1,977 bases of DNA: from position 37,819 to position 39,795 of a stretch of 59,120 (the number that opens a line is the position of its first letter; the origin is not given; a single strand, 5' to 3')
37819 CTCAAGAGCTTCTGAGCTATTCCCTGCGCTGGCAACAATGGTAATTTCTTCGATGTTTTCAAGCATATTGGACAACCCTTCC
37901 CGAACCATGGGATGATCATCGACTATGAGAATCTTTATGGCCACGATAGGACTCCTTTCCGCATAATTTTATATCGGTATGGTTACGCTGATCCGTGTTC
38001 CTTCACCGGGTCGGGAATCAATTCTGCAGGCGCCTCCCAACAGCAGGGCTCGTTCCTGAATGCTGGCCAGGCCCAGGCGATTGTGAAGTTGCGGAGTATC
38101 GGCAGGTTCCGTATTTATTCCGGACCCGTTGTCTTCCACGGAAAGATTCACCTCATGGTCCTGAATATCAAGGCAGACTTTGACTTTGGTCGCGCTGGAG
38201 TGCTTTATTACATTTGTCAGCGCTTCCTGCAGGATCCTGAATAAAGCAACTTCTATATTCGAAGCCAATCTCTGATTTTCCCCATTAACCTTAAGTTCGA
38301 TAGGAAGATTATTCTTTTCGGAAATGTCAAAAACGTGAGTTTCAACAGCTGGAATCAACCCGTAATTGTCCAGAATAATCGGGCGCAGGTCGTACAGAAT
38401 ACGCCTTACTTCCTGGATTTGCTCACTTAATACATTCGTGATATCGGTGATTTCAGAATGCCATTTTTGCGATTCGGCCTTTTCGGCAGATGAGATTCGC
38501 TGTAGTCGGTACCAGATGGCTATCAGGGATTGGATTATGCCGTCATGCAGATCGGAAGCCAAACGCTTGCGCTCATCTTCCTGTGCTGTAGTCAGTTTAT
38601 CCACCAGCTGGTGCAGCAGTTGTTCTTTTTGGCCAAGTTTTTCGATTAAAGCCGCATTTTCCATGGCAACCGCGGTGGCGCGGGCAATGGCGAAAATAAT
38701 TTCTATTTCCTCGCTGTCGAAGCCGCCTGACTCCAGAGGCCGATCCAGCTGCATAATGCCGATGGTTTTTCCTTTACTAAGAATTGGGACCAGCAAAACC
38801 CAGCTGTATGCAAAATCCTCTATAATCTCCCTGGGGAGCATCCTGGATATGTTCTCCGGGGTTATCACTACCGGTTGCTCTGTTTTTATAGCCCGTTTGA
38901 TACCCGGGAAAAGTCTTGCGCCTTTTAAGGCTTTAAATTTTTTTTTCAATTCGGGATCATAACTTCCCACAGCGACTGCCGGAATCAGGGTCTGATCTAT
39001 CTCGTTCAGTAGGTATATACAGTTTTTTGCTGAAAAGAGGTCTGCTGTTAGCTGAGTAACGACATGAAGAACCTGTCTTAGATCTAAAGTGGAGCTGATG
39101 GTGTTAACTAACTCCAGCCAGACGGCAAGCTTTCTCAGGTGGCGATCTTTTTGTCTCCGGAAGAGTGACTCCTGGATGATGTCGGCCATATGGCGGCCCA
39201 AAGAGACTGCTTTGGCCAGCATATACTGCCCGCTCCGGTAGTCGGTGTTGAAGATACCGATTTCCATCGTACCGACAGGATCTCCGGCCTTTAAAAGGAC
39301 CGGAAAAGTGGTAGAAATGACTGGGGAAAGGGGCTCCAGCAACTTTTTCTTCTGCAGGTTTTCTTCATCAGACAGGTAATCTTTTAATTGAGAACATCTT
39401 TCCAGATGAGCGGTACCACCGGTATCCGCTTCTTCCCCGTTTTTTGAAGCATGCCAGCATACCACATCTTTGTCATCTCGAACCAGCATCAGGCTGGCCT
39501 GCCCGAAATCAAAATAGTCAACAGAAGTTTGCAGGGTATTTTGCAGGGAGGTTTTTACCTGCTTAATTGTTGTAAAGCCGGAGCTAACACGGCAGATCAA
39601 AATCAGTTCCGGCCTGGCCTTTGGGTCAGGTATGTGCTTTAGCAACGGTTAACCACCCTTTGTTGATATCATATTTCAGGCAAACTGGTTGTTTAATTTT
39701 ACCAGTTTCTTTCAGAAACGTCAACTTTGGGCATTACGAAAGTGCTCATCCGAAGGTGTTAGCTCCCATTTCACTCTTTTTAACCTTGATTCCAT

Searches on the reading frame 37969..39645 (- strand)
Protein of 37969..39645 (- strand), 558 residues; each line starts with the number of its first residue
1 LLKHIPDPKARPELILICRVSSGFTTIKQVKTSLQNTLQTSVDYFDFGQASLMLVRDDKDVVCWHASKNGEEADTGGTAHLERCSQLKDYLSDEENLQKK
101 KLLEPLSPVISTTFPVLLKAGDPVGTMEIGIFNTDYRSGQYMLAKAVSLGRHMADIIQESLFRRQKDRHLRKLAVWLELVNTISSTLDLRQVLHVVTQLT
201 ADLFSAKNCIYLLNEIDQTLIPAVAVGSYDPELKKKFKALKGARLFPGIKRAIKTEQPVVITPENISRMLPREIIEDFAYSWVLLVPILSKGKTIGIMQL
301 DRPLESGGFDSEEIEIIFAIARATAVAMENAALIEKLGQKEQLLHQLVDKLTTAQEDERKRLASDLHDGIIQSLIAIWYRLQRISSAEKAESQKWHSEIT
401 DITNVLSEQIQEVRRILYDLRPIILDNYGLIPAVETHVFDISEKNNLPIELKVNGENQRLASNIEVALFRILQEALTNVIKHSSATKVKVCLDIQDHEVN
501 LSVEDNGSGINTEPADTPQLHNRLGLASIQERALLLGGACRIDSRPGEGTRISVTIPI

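Call 12: search_protein_families(library=pfam, proteins=[window:37969-39645:-])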
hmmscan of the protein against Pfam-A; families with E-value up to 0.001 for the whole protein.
window:37969-39645:- (558 aa): 6 families
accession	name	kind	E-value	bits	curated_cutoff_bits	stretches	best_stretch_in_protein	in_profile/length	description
PF02518.31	HATPase_c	-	3.5e-16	60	26.4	1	465-557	3-108/111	Histidine kinase-, DNA gyrase B-, and HSP90-like ATPase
PF07730.19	HisKA_3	-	1.1e-12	48.8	24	1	358-422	1-65/68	Histidine kinase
PF01590.32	GAF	-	1.1e-11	45.8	22.4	1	188-327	1-132/133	GAF domain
PF13185.12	GAF_2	-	8.8e-10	39.4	28.6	1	187-329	2-136/136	GAF domain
PF13492.12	GAF_3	-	1.2e-07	32.6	27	1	196-330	9-129/129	GAF domain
PF13581.12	HATPase_c_2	-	4.7e-05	23.8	27.4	1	471-527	35-95/127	Histidine kinase-like ATPase domain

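Call 28: find_homologous_proteins(query=window:37969-39645:-, max_evalue=1e-20)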
Query window:37969-39645:- (558 aa): 341 proteins with E <= 1e-20 among 8000 candidates; the best 120 are listed.
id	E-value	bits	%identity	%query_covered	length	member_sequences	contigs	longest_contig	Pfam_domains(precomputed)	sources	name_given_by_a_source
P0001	0.0e+0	1230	100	100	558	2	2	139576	PF13185.13,PF01590.33,PF07730.20,PF02518.32,PF13492.13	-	-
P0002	0.0e+0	1042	85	100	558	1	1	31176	PF13185.13,PF01590.33,PF07730.20,PF02518.32,PF13492.13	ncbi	-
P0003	0.0e+0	1020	84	99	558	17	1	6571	PF13185.13,PF01590.33,PF13581.13,PF07730.20,PF02518.32,PF13492.13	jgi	-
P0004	5.7e-272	921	75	100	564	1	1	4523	PF13185.13,PF01590.33,PF07730.20,PF02518.32,PF13492.13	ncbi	-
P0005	1.3e-268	910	77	98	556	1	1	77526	PF13185.13,PF01590.33,PF13581.13,PF07730.20,PF02518.32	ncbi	-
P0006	4.7e-264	895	74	98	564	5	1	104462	PF13185.13,PF01590.33,PF13581.13,PF07730.20,PF02518.32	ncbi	-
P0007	4.3e-263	892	74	100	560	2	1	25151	PF13185.13,PF01590.33,PF13581.13,PF07730.20,PF02518.32,PF13492.13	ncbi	-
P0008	3.2e-262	889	73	100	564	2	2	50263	PF13185.13,PF01590.33,PF07730.20,PF02518.32,PF13492.13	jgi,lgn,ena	-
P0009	2.0e-258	876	73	100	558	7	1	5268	PF13185.13,PF01590.33,PF07730.20,PF02518.32,PF13492.13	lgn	-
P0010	1.6e-257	873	72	99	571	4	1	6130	PF13185.13,PF01590.33,PF07730.20,PF02518.32,PF13492.13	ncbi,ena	-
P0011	3.6e-257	872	71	100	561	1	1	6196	PF13185.13,PF01590.33,PF13581.13,PF07730.20,PF02518.32,PF13492.13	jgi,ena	-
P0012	5.7e-257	871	73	98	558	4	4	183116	PF13185.13,PF01590.33,PF07730.20,PF02518.32,PF13492.13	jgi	jgi:signal transduction histidine kinase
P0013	7.9e-256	868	71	99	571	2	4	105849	PF13185.13,PF01590.33,PF13581.13,PF07730.20,PF02518.32,PF13492.13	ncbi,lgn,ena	-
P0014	4.6e-255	865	71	99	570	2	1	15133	PF13185.13,PF01590.33,PF13581.13,PF07730.20,PF02518.32,PF13492.13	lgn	-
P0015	1.8e-254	863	71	99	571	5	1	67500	PF13185.13,PF01590.33,PF07730.20,PF02518.32,PF13492.13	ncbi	-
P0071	2.7e-191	655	56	98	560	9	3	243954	PF13185.13,PF01590.33,PF07730.20,PF02518.32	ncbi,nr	ncbi:MAG TPA: hypothetical protein DEF34_00405 [Desulfotomaculum sp.]|nr:MAG: hypothetical protein V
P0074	1.1e-183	630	54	98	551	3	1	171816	PF01590.33,PF07730.20,PF02518.32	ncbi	-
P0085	9.1e-176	604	52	98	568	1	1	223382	PF13185.13,PF01590.33,PF07730.20,PF02518.32,PF13492.13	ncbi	ncbi:MAG: ATP-binding protein [Bacillota bacterium]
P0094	1.8e-171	589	53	98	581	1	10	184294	PF13185.13,PF01590.33,PF07730.20,PF02518.32,PF13492.13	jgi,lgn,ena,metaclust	metaclust:\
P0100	3.4e-167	575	51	98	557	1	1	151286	PF13185.13,PF01590.33,PF07730.20,PF02518.32,PF13492.13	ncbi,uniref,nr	ncbi:GAF domain-containing sensor histidine kinase [Desulfotomaculum copahuensis]|uniref:histidine k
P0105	1.9e-159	550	49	96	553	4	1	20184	PF13185.13,PF01590.33,PF13581.13,PF07730.20,PF02518.32,PF13492.13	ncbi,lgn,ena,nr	ncbi:MAG TPA: GAF domain-containing sensor histidine kinase [Spirochaetia bacterium]|nr:GAF domain-c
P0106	1.7e-156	540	48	98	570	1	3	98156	PF13185.13,PF01590.33,PF07730.20,PF02518.32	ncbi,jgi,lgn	-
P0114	1.1e-151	524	46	98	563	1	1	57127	PF13185.13,PF01590.33,PF07730.20,PF02518.32,PF13492.13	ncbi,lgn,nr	ncbi:MAG: GAF domain-containing sensor histidine kinase [Desulfotomaculaceae bacterium]|nr:GAF domai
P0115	7.8e-147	508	46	98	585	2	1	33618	PF13185.13,PF01590.33,PF13581.13,PF07730.20,PF02518.32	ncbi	ncbi:MAG: ATP-binding protein [Moorellales bacterium]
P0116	1.3e-146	507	45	99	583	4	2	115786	PF13185.13,PF01590.33,PF13581.13,PF07730.20,PF02518.32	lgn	-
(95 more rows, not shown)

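Call 30: find_encoding_contigs(protein=P0100, flank=10000, max_places=1)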
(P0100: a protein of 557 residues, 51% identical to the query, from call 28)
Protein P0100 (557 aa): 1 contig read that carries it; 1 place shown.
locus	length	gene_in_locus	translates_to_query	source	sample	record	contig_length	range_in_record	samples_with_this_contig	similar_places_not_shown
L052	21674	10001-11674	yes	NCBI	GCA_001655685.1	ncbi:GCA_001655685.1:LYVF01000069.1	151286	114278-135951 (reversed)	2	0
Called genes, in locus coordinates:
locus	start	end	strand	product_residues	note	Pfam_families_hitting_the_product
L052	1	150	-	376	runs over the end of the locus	PF00378:ECH_1, PF16113:ECH_2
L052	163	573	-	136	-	PF12172:zf-ChsH2, PF01796:OB_ChsH2_C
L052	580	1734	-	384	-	PF00108:Thiolase_N, PF08545:ACP_syn_III (faint), PF22691:Thiolase_C_1, PF02803:Thiolase_C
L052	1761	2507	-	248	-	PF00106:adh_short, PF08659:KR, PF13561:adh_short_C2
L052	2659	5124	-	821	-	PF13510:Fer2_4, PF12838:Fer4_7, PF13187:Fer4_9 (weak), PF22117:Fer4_Nqo3 (weak), PF14691:Fer4_20, PF07992:Pyr_redox_2, PF13450:NAD_binding_8, PF24348:DUF7508, +9 more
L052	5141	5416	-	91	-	PF13187:Fer4_9 (faint), PF12837:Fer4_6 (weak), PF13237:Fer4_10 (weak), PF13247:Fer4_11 (weak)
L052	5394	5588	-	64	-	-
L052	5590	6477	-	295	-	PF01869:BcrAD_BadFG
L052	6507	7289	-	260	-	PF01869:BcrAD_BadFG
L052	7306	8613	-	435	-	PF06050:HGD-D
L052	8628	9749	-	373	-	PF06050:HGD-D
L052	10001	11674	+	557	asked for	PF01590:GAF, PF13185:GAF_2, PF13492:GAF_3 (weak), PF07730:HisKA_3, PF02518:HATPase_c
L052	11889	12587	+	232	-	PF00072:Response_reg, PF08281:Sigma70_r4_2 (weak), PF00196:GerE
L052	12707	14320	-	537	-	PF00474:SSF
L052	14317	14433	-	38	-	PF28215:Symport_access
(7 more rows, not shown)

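Call 31: find_encoding_contigs(protein=P0115, flank=10000, max_places=1)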
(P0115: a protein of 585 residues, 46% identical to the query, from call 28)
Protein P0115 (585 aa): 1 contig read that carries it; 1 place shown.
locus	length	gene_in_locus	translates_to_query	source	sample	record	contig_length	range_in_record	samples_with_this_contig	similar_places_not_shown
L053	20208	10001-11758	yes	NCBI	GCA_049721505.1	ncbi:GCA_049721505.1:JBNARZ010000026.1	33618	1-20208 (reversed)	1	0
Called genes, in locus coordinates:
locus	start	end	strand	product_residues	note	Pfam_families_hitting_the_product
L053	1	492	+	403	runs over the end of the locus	PF25198:Spore_GerAC_N, PF05504:Spore_GerAC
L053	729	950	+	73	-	-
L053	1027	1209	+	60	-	PF02416:TatA_B_E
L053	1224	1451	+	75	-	PF02416:TatA_B_E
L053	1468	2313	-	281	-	PF01381:HTH_3, PF12844:HTH_19 (faint), PF13560:HTH_31, PF00717:Peptidase_S24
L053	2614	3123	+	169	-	PF11799:IMS_C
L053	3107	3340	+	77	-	PF20114:DUF6504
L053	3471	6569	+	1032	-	PF02811:PHP, PF07733:DNA_pol3_alpha, PF17657:DNA_pol3_finger, PF14579:HHH_6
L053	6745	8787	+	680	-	PF02743:dCache_1, PF17201:Cache_3-Cache_2, PF00672:HAMP, PF00015:MCPsignal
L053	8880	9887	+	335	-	PF00044:Gp_dh_N, PF02800:Gp_dh_C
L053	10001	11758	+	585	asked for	PF01590:GAF, PF13185:GAF_2, PF07730:HisKA_3, PF13581:HATPase_c_2 (weak), PF02518:HATPase_c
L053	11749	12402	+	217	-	PF00072:Response_reg, PF00196:GerE, PF08281:Sigma70_r4_2 (weak)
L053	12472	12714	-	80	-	PF23457:LysM2_NFP (weak), PF01476:LysM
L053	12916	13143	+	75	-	-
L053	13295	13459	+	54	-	-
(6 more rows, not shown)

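Call 32: find_encoding_contigs(protein=P0116, flank=10000, max_places=1)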
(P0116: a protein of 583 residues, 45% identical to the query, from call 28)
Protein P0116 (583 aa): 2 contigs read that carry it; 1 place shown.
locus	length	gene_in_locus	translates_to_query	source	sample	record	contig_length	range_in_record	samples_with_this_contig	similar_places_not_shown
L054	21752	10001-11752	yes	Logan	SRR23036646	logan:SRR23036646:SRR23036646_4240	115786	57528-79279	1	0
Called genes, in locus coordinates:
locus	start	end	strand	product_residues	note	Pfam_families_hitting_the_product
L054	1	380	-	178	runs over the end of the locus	PF07853:DUF1648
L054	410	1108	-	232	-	PF00528:BPD_transp_1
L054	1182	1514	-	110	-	PF00126:HTH_1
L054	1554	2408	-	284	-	PF00456:Transketolase_N, PF13292:DXP_synthase_N, PF00676:E1_dh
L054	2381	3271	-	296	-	PF02588:YitT_membrane, PF10035:DUF2179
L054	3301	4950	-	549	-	PF03109:ABC1, PF27536:UbiB_helical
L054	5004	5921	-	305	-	PF03462:PCRF, PF00472:RF-1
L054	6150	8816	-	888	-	PF07517:SecA_DEAD, PF00270:DEAD (faint), PF01043:SecA_PP_bind, PF21090:P-loop_SecA, PF07516:SecA_SW, PF02810:SEC-C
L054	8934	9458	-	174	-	PF02482:Ribosomal_S30AE, PF16321:Ribosom_S30AE_C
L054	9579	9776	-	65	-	PF00313:CSD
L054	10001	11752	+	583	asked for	PF01590:GAF, PF13185:GAF_2, PF07730:HisKA_3, PF13581:HATPase_c_2 (weak), PF02518:HATPase_c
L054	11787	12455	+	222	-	PF00072:Response_reg, PF00196:GerE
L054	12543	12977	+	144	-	PF16258:DUF4912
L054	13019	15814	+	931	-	PF03065:Glyco_hydro_57, PF09210:BE_C, PF08323:Glyco_transf_5, PF13439:Glyco_transf_4, PF20706:GT4-conflict, PF13579:Glyco_trans_4_4, PF00534:Glycos_transf_1, PF13692:Glyco_trans_1_4, +1 more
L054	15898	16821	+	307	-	PF12801:Fer4_5, PF12838:Fer4_7 (faint), PF14697:Fer4_21 (faint), PF13237:Fer4_10 (weak), PF13187:Fer4_9 (weak)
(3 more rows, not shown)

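Call 35: find_encoding_contigs(protein=P0071, flank=10000, max_places=1)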
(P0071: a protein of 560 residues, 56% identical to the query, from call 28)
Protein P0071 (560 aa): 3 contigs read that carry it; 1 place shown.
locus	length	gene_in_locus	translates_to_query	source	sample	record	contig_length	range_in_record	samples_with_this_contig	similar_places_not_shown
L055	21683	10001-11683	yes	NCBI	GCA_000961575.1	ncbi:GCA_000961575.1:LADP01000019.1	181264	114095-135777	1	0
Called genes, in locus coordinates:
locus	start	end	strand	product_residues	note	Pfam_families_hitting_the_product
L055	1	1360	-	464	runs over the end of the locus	PF02629:CoA_binding, PF13380:CoA_binding_2, PF13607:Succ_CoA_lig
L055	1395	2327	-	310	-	PF00892:EamA, PF03151:TPT (weak), PF00892:EamA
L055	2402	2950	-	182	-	PF00132:Hexapep, PF25087:GMPPB_C (faint), PF25084:LbH_EIF2B (weak), PF00132:Hexapep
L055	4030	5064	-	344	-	PF08240:ADH_N, PF00107:ADH_zinc_N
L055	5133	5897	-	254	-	PF00378:ECH_1, PF16113:ECH_2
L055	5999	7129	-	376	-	PF00378:ECH_1, PF16113:ECH_2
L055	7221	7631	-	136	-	PF12172:zf-ChsH2, PF01796:OB_ChsH2_C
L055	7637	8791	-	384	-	PF00108:Thiolase_N, PF00109:ketoacyl-synt (faint), PF02803:Thiolase_C, PF22691:Thiolase_C_1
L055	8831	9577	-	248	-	PF00106:adh_short, PF08659:KR, PF13561:adh_short_C2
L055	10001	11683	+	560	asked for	PF01590:GAF (weak), PF13185:GAF_2 (weak), PF07730:HisKA_3, PF02518:HATPase_c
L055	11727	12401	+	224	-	PF00072:Response_reg, PF00196:GerE, PF08281:Sigma70_r4_2 (weak)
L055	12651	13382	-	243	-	PF02662:FlpD, PF13183:Fer4_8 (faint), PF13237:Fer4_10, PF14697:Fer4_21, PF13187:Fer4_9, PF12797:Fer4_2 (weak), PF00037:Fer4, PF12837:Fer4_6 (weak), +2 more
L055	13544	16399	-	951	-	PF00037:Fer4 (weak), PF12797:Fer4_2 (weak), PF00890:FAD_binding_2 (weak), PF01266:DAO (weak), PF07992:Pyr_redox_2 (weak), PF12831:FAD_oxidored, PF13450:NAD_binding_8, PF12838:Fer4_7, +3 more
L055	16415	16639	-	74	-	PF01946:Thi4 (weak), PF00890:FAD_binding_2, PF01134:GIDA (weak), PF01266:DAO (weak), PF07992:Pyr_redox_2 (weak), PF12831:FAD_oxidored, PF13450:NAD_binding_8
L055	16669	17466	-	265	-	PF02634:FdhD-NarQ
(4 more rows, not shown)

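Call 36: find_encoding_contigs(protein=P0106, flank=10000, max_places=1)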
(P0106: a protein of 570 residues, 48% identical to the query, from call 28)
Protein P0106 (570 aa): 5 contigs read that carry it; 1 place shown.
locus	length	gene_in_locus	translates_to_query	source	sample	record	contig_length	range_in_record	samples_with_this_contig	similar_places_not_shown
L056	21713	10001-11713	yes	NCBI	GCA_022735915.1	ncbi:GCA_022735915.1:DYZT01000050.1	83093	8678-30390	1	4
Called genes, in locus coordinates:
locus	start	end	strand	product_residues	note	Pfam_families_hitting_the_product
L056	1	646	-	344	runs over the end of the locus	PF08240:ADH_N, PF00107:ADH_zinc_N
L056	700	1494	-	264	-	PF00378:ECH_1, PF16113:ECH_2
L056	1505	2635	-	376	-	PF00378:ECH_1, PF16113:ECH_2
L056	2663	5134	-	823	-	PF13510:Fer2_4, PF12838:Fer4_7, PF13187:Fer4_9 (weak), PF22117:Fer4_Nqo3, PF14691:Fer4_20, PF01266:DAO, PF07992:Pyr_redox_2, PF13450:NAD_binding_8, +12 more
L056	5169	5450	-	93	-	-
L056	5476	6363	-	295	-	PF01869:BcrAD_BadFG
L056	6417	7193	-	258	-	PF01869:BcrAD_BadFG, PF23717:DUF7159 (weak)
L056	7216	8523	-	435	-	PF06050:HGD-D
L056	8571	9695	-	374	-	PF06050:HGD-D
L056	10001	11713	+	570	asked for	PF13185:GAF_2, PF01590:GAF, PF07730:HisKA_3, PF02518:HATPase_c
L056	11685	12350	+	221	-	PF00072:Response_reg, PF00196:GerE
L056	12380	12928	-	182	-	PF00132:Hexapep, PF25087:GMPPB_C (faint), PF25084:LbH_EIF2B (weak), PF00132:Hexapep, PF14602:Hexapep_2 (weak)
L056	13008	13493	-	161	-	PF12172:zf-ChsH2, PF01796:OB_ChsH2_C (weak)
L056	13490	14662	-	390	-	PF00108:Thiolase_N, PF02803:Thiolase_C, PF22691:Thiolase_C_1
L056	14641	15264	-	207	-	PF01558:POR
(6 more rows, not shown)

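Call 39: search_protein_families(library=ncbifam, proteins=[window:37969-39645:-])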
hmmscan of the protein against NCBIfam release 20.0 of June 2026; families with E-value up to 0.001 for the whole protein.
window:37969-39645:- (558 aa): 23 families
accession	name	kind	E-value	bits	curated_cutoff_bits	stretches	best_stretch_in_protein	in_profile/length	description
NF052443.1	SensHisKinMctS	equivalog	7.3e-47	159.7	700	1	341-557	233-447/457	two-component system sensor histidine kinase MctS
NF008649.0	PRK11644.1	equivalog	2.2e-32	112.5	408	1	335-557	280-495/499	signal transduction histidine-protein kinase/phosphatase UhpB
NF052531.1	Strep_LiaS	equivalog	3.5e-31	108.7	450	1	347-558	121-327/328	envelope stress sensor histidine kinase LiaS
NF007896.0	PRK10600.1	equivalog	4.7e-28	98.2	578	1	357-555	389-582/598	nitrate/nitrite two-component system sensor histidine kinase NarX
NF047786.1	his_kin_MadS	equivalog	2.9e-25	89.3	500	1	355-557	227-434/434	MadS family sensor histidine kinase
NF008184.0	PRK10935.1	equivalog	3.6e-24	85.3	553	1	357-557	362-558/565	nitrate/nitrite two-component system sensor histidine kinase NarQ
NF047322.1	HK_morpho_MacS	equivalog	2.5e-19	69.7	300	1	352-557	176-367/367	MacS family sensor histidine kinase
NF007898.0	PRK10604.1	equivalog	9.4e-09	34.9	478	1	327-515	184-366/433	two-component system sensor histidine kinase RstB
TIGR02916.1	PEP_his_kin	equivalog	7.4e-08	31.4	300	0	281-343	410-472/679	XrtA/PEP-CTERM system histidine kinase PrsK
NF041832.1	near_NosP_CTERM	subfamily_domain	6e-07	28.9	400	1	449-558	103-225/370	NahK/ErcS family hybrid sensor histidine kinase/response regulator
NF040691.1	MtrAB_MtrB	equivalog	7e-07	28.6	450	1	449-557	368-491/507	MtrAB system histidine kinase MtrB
TIGR02966.1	phoR_proteo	equivalog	3.2e-06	26.4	334.2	1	430-520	194-281/333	phosphate regulon sensor histidine kinase PhoR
NF041606.1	dguan_cyc_DgcA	equivalog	1.8e-05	23.9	370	1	256-336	94-177/340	diguanylate cyclase DgcA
NF046044.1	PnpS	equivalog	1.9e-05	23.9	400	0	448-515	266-334/390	two-component system histidine kinase PnpS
NF038230.1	Regu_Geo_Pelo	equivalog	3.7e-05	21.8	1200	1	188-331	18-161/935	GPMC system transcriptional regulator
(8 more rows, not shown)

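Call 43: search_solved_structures(query=window:37969-39645:-, max_evalue=0.001)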
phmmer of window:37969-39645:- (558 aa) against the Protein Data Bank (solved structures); distinct sequences matched with E-value up to 0.001: 10.
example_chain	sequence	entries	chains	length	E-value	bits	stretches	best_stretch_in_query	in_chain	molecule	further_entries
4gt8_A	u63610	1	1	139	1.9e-15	59.6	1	434-558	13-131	Sensor protein vraS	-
7ssj_A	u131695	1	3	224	3.5e-09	39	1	334-557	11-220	Sensor histidine kinase DesK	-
3gig_A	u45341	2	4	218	4.3e-09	38.7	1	347-557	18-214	Sensor histidine kinase desK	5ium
3ehf_A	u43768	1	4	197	6.9e-09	38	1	357-557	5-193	Sensor kinase (YocF protein)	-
3gie_A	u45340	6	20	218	5.8e-08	35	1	347-557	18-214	Sensor histidine kinase desK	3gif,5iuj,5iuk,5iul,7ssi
3ehh_A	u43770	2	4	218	2.8e-07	32.7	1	347-557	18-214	Sensor kinase (YocF protein)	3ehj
5w10_A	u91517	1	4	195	1.4e-05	27.1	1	153-336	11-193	cGMP-specific phosphodiesterase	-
4mcw_A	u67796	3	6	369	2e-05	26.6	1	171-347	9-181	Metal dependent phosphohydrolase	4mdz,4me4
3ehg_A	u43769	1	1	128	7.1e-05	24.8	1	466-557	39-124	Sensor kinase (YocF protein)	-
3zxq_A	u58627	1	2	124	0.00027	22.9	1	470-557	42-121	HYPOXIA SENSOR HISTIDINE KINASE RESPONSE REGULATOR DOST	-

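Call 54: find_encoding_contigs(protein=P0085, flank=10000, max_places=1)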
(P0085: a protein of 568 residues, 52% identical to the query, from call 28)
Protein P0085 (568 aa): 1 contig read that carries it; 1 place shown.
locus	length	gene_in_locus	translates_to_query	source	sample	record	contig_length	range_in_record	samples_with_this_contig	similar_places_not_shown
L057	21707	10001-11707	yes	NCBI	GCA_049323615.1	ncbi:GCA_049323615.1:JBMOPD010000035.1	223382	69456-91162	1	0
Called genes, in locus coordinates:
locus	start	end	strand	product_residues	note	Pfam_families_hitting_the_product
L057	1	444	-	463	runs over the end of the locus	PF02629:CoA_binding, PF13380:CoA_binding_2, PF13607:Succ_CoA_lig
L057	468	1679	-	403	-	PF00108:Thiolase_N, PF00109:ketoacyl-synt (weak), PF02803:Thiolase_C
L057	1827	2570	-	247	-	PF00106:adh_short, PF08659:KR, PF13561:adh_short_C2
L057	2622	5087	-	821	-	PF00111:Fer2 (weak), PF13510:Fer2_4, PF12838:Fer4_7, PF22117:Fer4_Nqo3, PF14691:Fer4_20, PF07992:Pyr_redox_2, PF13450:NAD_binding_8, PF24348:DUF7508, +9 more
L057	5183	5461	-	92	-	-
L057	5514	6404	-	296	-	PF01869:BcrAD_BadFG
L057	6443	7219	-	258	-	PF01869:BcrAD_BadFG, PF23717:DUF7159 (weak)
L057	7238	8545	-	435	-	PF06050:HGD-D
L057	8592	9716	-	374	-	PF06050:HGD-D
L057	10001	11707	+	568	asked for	PF13492:GAF_3 (faint), PF01590:GAF, PF13185:GAF_2, PF07730:HisKA_3, PF02518:HATPase_c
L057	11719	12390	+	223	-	PF00072:Response_reg, PF00196:GerE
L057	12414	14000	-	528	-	PF00501:AMP-binding, PF13193:AMP-binding_C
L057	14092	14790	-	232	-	PF00005:ABC_tran, PF13304:AAA_21 (faint)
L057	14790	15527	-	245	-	PF00005:ABC_tran, PF13304:AAA_21 (faint), PF12399:BCA_ABC_TP_C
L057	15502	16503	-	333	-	PF02653:BPD_transp_2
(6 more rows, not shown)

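Call 55: find_encoding_contigs(protein=P0074, flank=10000, max_places=1)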
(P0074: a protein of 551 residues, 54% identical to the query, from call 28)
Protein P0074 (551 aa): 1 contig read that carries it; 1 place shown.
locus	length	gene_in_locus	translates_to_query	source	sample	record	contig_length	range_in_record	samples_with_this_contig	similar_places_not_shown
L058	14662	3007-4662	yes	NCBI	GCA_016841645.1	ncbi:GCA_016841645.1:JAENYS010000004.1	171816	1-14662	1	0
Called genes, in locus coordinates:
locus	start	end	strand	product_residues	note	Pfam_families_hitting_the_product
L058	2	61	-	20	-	?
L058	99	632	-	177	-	PF12837:Fer4_6 (weak)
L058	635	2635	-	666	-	PF02730:AFOR_N, PF01314:AFOR_C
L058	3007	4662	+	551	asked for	PF01590:GAF (faint), PF07730:HisKA_3, PF02518:HATPase_c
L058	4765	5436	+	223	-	PF00072:Response_reg, PF08281:Sigma70_r4_2 (weak), PF00196:GerE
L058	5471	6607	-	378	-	PF01784:DUF34_NIF3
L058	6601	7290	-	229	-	PF12847:Methyltransf_18, PF04816:TrmK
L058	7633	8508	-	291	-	PF03734:YkuD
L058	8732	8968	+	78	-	-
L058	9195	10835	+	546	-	PF03323:GerA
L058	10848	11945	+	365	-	PF03845:Spore_permease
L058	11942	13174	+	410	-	PF25198:Spore_GerAC_N, PF05504:Spore_GerAC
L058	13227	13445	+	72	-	-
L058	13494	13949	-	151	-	PF09580:Spore_YhcN_YlaJ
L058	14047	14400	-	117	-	PF03862:SpoVAC_SpoVAEB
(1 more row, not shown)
